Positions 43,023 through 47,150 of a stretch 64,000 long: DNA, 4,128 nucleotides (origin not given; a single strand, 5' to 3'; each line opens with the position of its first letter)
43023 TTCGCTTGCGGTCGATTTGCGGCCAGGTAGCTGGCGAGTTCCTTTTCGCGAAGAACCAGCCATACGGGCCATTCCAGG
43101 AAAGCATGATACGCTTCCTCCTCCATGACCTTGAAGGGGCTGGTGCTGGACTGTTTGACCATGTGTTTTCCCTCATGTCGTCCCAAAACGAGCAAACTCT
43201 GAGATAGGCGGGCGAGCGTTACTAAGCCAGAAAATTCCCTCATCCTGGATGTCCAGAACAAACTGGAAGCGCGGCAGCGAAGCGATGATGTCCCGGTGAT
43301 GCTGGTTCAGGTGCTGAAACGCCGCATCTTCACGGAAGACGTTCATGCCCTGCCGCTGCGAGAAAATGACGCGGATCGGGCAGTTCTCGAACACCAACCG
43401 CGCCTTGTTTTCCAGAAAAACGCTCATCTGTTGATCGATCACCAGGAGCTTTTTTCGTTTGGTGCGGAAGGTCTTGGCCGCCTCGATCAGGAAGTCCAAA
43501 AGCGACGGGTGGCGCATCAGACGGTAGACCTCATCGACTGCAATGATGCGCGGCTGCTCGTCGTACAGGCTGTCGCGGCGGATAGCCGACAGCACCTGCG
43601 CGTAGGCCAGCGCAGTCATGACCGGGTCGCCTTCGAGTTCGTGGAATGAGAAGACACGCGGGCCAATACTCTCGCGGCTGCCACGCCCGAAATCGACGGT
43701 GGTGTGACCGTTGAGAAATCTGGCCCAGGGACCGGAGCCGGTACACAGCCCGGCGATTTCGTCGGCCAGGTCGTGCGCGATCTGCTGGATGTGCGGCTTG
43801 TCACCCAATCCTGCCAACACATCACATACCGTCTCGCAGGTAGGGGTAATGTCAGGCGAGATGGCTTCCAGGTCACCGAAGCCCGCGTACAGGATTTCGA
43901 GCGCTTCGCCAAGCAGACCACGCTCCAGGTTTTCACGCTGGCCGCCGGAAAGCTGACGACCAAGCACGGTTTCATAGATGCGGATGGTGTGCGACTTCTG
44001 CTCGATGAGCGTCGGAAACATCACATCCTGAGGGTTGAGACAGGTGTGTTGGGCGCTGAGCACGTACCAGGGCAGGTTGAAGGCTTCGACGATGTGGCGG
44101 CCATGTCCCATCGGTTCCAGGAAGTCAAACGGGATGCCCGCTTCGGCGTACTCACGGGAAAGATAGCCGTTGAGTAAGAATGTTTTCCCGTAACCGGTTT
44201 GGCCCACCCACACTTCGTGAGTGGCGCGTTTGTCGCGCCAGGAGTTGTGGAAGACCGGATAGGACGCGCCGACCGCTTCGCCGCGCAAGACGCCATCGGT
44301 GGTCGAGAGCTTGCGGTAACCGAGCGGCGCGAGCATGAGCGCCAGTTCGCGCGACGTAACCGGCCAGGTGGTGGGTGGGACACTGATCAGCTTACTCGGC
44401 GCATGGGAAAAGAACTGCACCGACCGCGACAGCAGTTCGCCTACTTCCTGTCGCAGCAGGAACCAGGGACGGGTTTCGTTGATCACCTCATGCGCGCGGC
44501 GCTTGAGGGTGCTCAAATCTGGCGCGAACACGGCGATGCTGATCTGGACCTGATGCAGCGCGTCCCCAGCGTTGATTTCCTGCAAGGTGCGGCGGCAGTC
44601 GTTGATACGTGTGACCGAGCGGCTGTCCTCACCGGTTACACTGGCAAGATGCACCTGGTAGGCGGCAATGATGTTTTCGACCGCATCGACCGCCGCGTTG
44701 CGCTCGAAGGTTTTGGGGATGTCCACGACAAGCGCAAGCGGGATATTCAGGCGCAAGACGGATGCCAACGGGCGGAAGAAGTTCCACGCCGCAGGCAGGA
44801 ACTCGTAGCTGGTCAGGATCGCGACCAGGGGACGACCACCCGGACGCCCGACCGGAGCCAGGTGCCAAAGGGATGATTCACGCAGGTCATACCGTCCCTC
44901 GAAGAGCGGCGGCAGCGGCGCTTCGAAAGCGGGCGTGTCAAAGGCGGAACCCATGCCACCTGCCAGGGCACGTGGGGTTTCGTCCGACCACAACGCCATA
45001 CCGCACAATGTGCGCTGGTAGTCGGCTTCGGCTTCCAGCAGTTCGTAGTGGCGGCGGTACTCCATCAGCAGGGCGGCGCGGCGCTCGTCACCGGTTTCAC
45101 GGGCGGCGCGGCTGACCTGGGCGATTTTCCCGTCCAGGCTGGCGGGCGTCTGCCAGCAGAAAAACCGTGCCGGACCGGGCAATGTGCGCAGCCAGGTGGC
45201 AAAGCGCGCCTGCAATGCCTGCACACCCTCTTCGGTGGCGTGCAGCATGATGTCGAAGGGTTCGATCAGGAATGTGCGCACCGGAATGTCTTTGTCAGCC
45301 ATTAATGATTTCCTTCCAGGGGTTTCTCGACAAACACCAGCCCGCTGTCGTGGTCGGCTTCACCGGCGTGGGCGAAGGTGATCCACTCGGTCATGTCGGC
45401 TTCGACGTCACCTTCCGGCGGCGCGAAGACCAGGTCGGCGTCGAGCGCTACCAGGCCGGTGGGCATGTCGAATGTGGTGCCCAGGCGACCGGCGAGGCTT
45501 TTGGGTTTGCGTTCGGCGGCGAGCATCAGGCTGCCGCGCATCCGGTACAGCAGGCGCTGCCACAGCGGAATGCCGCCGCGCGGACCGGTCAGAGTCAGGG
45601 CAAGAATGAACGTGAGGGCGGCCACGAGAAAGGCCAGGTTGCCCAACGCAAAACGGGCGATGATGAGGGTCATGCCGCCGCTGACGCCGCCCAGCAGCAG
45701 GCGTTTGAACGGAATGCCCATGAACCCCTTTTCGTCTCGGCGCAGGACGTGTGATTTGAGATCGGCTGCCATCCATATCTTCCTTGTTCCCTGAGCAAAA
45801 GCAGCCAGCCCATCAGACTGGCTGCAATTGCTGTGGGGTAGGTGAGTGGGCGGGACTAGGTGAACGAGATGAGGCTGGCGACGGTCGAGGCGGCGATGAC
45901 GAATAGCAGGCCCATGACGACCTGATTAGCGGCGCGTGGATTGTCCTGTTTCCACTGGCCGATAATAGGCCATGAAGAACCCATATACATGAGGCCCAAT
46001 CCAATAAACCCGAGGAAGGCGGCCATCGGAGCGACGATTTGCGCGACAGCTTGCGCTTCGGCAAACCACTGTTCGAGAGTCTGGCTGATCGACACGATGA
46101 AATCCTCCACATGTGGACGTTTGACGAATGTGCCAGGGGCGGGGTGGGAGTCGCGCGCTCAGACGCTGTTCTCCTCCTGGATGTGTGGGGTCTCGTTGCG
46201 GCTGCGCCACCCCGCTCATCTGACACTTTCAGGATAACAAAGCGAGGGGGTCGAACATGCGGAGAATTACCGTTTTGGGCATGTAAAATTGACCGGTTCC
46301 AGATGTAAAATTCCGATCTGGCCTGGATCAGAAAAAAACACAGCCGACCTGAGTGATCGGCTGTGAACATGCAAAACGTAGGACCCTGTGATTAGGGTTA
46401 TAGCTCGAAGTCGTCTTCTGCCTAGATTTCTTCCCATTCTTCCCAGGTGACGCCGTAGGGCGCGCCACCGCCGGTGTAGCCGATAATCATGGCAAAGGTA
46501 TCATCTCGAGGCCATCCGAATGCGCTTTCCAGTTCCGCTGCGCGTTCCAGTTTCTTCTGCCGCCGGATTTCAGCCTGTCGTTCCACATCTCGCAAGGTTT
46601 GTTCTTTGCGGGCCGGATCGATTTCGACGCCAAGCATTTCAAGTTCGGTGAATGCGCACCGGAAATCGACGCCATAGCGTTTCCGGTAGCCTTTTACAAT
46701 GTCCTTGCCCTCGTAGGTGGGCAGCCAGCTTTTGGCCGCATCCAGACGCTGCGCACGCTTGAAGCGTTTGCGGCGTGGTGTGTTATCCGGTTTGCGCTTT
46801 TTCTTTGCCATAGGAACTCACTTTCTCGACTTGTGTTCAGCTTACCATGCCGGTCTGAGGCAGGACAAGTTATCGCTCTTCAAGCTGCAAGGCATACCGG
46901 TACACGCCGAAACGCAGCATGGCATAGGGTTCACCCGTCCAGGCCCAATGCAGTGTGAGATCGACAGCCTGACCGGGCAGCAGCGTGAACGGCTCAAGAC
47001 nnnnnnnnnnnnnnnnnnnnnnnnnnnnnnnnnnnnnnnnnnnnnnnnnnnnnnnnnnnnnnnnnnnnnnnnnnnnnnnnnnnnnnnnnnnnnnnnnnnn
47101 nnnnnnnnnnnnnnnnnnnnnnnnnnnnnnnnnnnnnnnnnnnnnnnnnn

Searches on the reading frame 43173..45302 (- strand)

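Call 13: search_protein_families(library=pfam, proteins=[window:43173-45302:-], max_evalue=0.01)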
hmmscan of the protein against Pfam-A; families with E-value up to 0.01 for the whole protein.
window:43173-45302:- (709 aa): 0 families

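Call 46: search_protein_families(library=ncbifam, proteins=[window:43173-45302:-], max_evalue=0.01)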
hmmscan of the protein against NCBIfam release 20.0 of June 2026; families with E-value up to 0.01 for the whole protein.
window:43173-45302:- (709 aa): 3 families
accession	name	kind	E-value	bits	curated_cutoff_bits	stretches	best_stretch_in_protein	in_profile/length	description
TIGR02746.1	TraC-F-type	equivalog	4.7e-08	31.4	567.05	1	493-678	556-738/800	type IV secretion system protein TraC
NF045975.1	VirB4_plasma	equivalog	3.9e-05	21.6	590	1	578-683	752-871/894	Mbov_0397 family ICE element conjugal transfer ATPase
TIGR00929.1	VirB4_CagE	subfamily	0.00051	18.4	643.1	1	227-682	299-735/792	VirB4 family type IV secretion/conjugal transfer ATPase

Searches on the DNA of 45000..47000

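Call 65: search_with_rna_model(model_id=R1, source=window, start=45000, end=47000, max_evalue=10, filters=off, show_alignments=1)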
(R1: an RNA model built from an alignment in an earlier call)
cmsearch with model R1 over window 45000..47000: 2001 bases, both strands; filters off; matches with E-value up to 10: 24.
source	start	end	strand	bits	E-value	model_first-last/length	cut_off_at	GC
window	46339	46363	-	10.6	0.13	1-106/106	no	0.64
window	45800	45824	-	10.6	0.13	1-106/106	no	0.64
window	45802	45826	+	10.4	0.14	1-106/106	no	0.64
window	46341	46365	+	10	0.18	1-106/106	no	0.64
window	45360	45395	+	7.2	0.74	1-106/106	no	0.64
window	45129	45181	-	7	0.79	1-106/106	no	0.72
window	46468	46564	+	5.6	1.7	1-106/106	no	0.58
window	45673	45700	-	5.1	2.2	1-106/106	no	0.79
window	45167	45243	+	5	2.2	1-106/106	no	0.69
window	45019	45036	+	4.8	2.4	1-106/106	no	0.61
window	46128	46166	-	4.1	3.5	1-106/106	no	0.74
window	46720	46738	-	3.7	4.2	1-106/106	no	0.68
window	46134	46224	+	3.7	4.3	1-106/106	no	0.69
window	45672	45706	+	3.6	4.6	1-106/106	no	0.71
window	46930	46979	-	3.5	4.7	1-106/106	no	0.62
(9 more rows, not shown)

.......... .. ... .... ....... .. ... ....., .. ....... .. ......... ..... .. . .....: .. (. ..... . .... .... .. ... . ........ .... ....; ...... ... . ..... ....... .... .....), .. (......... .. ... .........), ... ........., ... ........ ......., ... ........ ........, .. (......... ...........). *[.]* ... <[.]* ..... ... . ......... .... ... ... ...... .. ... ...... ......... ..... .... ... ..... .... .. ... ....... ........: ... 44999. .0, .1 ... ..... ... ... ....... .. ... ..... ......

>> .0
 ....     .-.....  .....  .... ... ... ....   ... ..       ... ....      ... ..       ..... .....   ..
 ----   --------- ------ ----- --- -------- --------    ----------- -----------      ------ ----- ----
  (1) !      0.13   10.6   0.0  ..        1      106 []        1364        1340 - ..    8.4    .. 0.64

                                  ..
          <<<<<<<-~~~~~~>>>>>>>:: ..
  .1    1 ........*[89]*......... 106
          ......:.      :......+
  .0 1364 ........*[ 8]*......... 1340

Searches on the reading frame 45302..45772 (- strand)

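Call 13: search_protein_families(library=pfam, proteins=[window:45302-45772:-], max_evalue=0.01)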
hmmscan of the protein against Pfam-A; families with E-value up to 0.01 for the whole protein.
window:45302-45772:- (156 aa): 0 families

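Call 46: search_protein_families(library=ncbifam, proteins=[window:45302-45772:-], max_evalue=0.01)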
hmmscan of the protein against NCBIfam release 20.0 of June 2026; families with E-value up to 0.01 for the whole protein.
window:45302-45772:- (156 aa): 1 family
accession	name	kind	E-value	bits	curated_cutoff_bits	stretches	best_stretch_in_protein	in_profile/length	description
NF042935.1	SCO6880_fam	subfamily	0.002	17.1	60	1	11-81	8-78/477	SCO6880 family protein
